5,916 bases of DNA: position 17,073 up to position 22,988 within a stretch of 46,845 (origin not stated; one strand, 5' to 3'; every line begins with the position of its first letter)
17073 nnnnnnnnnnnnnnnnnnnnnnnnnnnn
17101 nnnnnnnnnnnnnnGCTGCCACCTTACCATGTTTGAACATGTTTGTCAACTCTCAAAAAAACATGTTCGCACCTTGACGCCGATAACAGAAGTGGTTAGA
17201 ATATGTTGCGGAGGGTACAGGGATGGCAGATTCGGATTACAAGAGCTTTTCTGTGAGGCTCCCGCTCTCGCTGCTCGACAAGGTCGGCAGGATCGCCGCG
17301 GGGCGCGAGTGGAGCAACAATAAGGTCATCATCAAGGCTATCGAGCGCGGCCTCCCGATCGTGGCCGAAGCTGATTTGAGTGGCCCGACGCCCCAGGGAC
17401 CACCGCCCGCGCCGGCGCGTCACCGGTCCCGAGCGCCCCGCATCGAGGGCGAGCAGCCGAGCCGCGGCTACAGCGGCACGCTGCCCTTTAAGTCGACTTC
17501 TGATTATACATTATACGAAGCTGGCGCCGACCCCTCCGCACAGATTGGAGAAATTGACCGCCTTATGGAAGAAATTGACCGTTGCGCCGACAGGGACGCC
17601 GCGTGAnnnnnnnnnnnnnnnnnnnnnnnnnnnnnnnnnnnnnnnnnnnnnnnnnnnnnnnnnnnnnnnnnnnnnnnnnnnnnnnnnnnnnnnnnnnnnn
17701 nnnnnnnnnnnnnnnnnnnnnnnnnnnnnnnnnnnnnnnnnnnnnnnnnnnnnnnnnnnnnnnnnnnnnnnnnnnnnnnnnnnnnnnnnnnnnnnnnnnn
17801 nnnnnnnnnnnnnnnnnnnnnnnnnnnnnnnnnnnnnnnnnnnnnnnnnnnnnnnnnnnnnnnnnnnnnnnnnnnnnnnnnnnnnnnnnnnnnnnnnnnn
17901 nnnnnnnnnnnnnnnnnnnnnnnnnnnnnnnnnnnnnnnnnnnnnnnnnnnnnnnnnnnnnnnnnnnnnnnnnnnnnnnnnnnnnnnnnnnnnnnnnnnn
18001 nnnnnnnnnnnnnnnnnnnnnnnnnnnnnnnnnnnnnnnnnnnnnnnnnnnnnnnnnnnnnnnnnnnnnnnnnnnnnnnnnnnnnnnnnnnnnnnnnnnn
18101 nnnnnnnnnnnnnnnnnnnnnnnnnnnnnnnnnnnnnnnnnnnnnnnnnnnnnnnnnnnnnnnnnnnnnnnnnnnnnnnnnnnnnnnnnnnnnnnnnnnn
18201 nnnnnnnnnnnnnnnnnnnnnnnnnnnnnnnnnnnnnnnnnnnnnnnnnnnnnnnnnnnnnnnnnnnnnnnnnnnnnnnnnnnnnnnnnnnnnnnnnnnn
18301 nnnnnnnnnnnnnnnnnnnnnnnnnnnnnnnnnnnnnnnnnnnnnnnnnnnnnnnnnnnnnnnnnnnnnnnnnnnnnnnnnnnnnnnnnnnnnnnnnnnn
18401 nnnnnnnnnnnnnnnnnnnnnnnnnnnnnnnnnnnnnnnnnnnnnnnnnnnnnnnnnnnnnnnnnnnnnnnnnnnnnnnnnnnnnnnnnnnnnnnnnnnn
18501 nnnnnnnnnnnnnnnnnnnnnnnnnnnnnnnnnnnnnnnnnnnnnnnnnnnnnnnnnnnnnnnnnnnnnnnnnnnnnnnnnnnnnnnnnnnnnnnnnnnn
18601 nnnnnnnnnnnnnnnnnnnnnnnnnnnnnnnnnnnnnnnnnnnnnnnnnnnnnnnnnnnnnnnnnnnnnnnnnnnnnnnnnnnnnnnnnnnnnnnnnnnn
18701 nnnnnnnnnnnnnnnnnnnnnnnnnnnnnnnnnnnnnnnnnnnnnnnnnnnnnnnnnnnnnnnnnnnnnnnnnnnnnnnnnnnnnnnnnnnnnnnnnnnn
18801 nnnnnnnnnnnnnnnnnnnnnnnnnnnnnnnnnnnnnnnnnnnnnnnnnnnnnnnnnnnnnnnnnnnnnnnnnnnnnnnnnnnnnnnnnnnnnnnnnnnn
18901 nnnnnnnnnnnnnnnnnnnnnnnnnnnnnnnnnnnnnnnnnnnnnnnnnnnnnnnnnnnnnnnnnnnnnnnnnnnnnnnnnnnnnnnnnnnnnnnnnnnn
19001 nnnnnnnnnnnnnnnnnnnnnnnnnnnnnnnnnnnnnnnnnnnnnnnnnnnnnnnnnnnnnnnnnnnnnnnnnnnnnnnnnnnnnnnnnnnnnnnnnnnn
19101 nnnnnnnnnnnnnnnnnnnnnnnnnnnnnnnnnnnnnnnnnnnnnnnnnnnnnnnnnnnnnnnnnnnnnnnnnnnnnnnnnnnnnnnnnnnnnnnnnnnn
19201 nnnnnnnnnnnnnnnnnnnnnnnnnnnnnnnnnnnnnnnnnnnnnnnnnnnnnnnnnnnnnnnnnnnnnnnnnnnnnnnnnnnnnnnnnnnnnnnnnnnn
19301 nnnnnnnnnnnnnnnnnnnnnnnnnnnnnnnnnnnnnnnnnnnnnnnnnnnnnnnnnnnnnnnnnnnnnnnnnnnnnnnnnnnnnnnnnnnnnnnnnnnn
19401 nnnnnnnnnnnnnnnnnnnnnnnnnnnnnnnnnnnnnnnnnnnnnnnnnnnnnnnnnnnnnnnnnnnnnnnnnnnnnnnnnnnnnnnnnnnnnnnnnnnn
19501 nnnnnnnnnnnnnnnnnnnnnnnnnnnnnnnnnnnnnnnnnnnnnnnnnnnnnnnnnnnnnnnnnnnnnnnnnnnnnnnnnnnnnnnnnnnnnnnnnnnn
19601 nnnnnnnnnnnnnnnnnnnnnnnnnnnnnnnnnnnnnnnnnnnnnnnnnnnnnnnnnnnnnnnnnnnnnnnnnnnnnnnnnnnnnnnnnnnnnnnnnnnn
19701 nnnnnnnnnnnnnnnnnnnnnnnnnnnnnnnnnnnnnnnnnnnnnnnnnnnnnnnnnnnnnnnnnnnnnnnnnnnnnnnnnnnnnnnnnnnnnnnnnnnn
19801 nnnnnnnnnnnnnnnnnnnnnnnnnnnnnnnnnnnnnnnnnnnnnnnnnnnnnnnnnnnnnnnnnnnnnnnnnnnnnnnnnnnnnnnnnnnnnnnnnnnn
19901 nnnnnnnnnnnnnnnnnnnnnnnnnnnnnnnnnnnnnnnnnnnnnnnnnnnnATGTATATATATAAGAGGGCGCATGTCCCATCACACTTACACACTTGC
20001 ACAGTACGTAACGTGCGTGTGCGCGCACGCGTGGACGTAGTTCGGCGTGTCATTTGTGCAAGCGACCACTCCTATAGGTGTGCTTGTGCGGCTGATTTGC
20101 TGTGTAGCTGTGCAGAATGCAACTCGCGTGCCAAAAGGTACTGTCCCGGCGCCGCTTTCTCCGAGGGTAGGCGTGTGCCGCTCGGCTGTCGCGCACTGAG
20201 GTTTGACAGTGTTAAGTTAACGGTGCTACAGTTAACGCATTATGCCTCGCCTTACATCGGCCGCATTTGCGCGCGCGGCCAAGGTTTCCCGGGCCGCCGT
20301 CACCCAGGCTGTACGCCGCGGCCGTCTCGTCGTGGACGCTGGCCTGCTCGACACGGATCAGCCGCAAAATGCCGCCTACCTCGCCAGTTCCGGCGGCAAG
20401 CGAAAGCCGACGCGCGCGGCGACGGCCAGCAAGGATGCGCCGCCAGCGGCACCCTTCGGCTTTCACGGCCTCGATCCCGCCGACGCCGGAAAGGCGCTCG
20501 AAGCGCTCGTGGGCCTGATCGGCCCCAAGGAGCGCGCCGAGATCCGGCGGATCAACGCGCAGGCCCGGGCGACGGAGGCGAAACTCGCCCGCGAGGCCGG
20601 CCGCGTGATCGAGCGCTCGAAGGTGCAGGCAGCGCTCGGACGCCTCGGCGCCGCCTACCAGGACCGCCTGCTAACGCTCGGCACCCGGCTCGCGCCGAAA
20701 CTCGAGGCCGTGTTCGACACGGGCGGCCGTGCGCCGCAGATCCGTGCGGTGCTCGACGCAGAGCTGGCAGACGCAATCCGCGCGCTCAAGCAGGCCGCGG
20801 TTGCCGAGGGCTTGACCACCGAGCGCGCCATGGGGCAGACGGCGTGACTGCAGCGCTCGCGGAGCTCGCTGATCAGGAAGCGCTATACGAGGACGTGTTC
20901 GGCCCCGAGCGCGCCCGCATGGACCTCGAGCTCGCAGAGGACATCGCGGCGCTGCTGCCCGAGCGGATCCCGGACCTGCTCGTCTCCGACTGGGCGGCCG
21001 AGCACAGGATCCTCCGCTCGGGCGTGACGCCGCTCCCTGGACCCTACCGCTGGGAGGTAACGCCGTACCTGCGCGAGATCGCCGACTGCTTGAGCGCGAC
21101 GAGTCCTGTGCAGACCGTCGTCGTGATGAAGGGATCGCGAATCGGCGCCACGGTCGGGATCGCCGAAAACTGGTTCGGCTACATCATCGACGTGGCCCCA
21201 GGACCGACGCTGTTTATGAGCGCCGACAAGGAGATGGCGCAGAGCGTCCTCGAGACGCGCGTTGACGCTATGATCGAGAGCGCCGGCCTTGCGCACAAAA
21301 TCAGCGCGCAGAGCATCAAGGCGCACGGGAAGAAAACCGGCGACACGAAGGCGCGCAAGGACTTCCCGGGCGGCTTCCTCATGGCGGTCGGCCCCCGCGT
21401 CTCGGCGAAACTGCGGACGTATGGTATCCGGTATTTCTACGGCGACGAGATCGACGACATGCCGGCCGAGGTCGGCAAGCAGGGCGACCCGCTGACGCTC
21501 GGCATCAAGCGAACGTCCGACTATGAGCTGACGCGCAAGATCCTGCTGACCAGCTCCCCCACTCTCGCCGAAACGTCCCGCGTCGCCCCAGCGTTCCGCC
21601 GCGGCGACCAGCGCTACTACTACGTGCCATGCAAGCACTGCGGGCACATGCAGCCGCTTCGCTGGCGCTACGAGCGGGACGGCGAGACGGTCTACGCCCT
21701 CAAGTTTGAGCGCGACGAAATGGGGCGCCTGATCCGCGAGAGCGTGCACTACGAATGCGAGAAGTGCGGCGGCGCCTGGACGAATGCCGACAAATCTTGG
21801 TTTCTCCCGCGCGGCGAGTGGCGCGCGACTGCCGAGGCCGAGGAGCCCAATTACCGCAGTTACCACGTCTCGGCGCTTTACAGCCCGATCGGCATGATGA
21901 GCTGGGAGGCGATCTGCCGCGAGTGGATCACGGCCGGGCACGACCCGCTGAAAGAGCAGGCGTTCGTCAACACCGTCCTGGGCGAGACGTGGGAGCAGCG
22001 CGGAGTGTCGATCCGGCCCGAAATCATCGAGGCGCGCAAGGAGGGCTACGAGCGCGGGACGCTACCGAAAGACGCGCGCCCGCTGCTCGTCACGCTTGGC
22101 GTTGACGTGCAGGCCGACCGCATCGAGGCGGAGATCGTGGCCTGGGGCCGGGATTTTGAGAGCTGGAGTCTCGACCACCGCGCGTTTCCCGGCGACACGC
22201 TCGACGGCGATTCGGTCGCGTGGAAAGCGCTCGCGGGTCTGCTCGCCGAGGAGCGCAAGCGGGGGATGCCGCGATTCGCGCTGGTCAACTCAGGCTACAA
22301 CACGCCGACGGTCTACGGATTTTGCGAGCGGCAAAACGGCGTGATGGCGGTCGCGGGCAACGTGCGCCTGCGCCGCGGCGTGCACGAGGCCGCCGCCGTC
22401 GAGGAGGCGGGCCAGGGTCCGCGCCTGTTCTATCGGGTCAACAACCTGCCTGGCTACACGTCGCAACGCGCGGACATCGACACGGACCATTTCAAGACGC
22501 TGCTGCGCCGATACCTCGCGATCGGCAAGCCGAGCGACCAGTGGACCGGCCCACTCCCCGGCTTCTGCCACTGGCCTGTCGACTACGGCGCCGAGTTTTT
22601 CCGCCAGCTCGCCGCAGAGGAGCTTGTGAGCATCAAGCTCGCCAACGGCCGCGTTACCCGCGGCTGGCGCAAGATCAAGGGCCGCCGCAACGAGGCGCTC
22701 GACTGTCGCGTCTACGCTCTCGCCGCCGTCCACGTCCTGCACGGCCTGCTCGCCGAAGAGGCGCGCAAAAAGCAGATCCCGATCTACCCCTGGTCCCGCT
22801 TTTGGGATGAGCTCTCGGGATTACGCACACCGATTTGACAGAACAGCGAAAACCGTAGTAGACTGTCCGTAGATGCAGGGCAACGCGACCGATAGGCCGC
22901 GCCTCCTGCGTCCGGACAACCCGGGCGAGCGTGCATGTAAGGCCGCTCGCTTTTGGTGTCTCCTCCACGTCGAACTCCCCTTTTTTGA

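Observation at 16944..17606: Divergent pair of paralogous ribbon-helix-helix regulators around a 108-bp operator/promoter region: candidate RHH-only genetic switch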

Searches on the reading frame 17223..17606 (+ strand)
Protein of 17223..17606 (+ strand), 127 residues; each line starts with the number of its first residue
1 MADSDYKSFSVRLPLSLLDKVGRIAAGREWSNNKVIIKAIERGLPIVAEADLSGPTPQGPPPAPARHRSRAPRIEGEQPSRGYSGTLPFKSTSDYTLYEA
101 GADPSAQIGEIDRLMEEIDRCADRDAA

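Call 9: search_protein_families(library=pfam, max_evalue=1, proteins=[window:17223-17606:+])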
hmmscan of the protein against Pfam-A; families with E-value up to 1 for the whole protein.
window:17223-17606:+ (127 aa): 1 family
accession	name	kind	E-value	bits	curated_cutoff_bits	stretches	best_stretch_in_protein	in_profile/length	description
PF05534.18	HicB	-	0.11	12.8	21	0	7-40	18-51/51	HicB family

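Call 10: search_protein_families(library=phrogs, max_evalue=0.1, proteins=[window:17223-17606:+])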
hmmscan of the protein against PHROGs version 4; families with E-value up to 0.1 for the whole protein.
window:17223-17606:+ (127 aa): 4 families
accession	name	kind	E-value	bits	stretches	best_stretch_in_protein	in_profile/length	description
phrog_8682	-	unknown function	0.024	16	1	5-49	15-59/86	-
phrog_11542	-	unknown function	0.059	14.2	1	20-39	8-27/42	-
phrog_582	-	transcription regulation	0.083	14.2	0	4-42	55-93/105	Arc-like repressor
phrog_795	-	other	0.092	14.1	0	3-44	14-55/116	partition protein ATPase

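Call 16: find_homologous_proteins(query=window:17223-17606:+, max_evalue=0.001)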
Query window:17223-17606:+ (127 aa): 1 proteins with E <= 0.001 among 39 candidates.
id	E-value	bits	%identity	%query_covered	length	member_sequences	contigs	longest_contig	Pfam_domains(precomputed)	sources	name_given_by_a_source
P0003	1.4e-77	276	100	100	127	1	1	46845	-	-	-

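Call 76: predict_structure(alignment_id=A7)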
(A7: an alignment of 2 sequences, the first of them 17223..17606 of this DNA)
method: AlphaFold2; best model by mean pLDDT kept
length: 127 residues; sequences in the alignment: 2
mean_pLDDT: 48.1   pTM: 0.23
mean pLDDT of the five models: 48.1, 46.2, 44.2, 40.2, 38.3
residues with pLDDT >= 90: 0; 70-90: 0; 50-70: 47; < 50: 80
segments of 3 or more residues with pLDDT < 50: 1-16, 18-32, 47-55, 81-83, 88-109, 124-127
pLDDT, mean of each block of 10 residues (from residue 1): 39 47 41 57 50 48 57 51 45 40 44 60 48
secondary structure, 60 per line:
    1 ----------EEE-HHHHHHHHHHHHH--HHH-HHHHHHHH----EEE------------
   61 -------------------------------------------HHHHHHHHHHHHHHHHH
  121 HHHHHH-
elements in order: E11-13 H15-27 H34-41 E46-48 H104-126

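Call 89: search_protein_families(library=padloc, max_evalue=0.01, proteins=[window:17223-17606:+])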
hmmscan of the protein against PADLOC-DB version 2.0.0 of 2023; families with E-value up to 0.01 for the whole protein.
window:17223-17606:+ (127 aa): 0 families

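Call 90: search_protein_families(library=ncbifam, max_evalue=0.01, proteins=[window:17223-17606:+])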
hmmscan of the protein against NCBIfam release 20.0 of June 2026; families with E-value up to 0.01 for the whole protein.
window:17223-17606:+ (127 aa): 0 families

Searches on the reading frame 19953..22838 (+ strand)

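Call 12: search_protein_families(library=phrogs, max_evalue=0.00001, proteins=[window:19953-22838:+])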
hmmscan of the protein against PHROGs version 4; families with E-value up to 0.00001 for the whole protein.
window:19953-22838:+ (961 aa): 7 families
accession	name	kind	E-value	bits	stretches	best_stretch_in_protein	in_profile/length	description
phrog_15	-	head and packaging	3.7e-174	583.1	1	339-932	352-923/1330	terminase large subunit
phrog_21311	-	head and packaging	6.5e-31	108.9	1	426-647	4-217/218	terminase large subunit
phrog_675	-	head and packaging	7.2e-30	104.8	1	333-719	13-367/576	terminase large subunit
phrog_16406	-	unknown function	2.9e-25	90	1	558-743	22-210/601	-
phrog_3028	-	unknown function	1.9e-15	58.3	1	774-928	21-160/203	-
phrog_15657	-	unknown function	8.4e-15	55.9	1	626-745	19-134/230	-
phrog_3925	-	head and packaging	3e-12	47.5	1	344-445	42-139/150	terminase large subunit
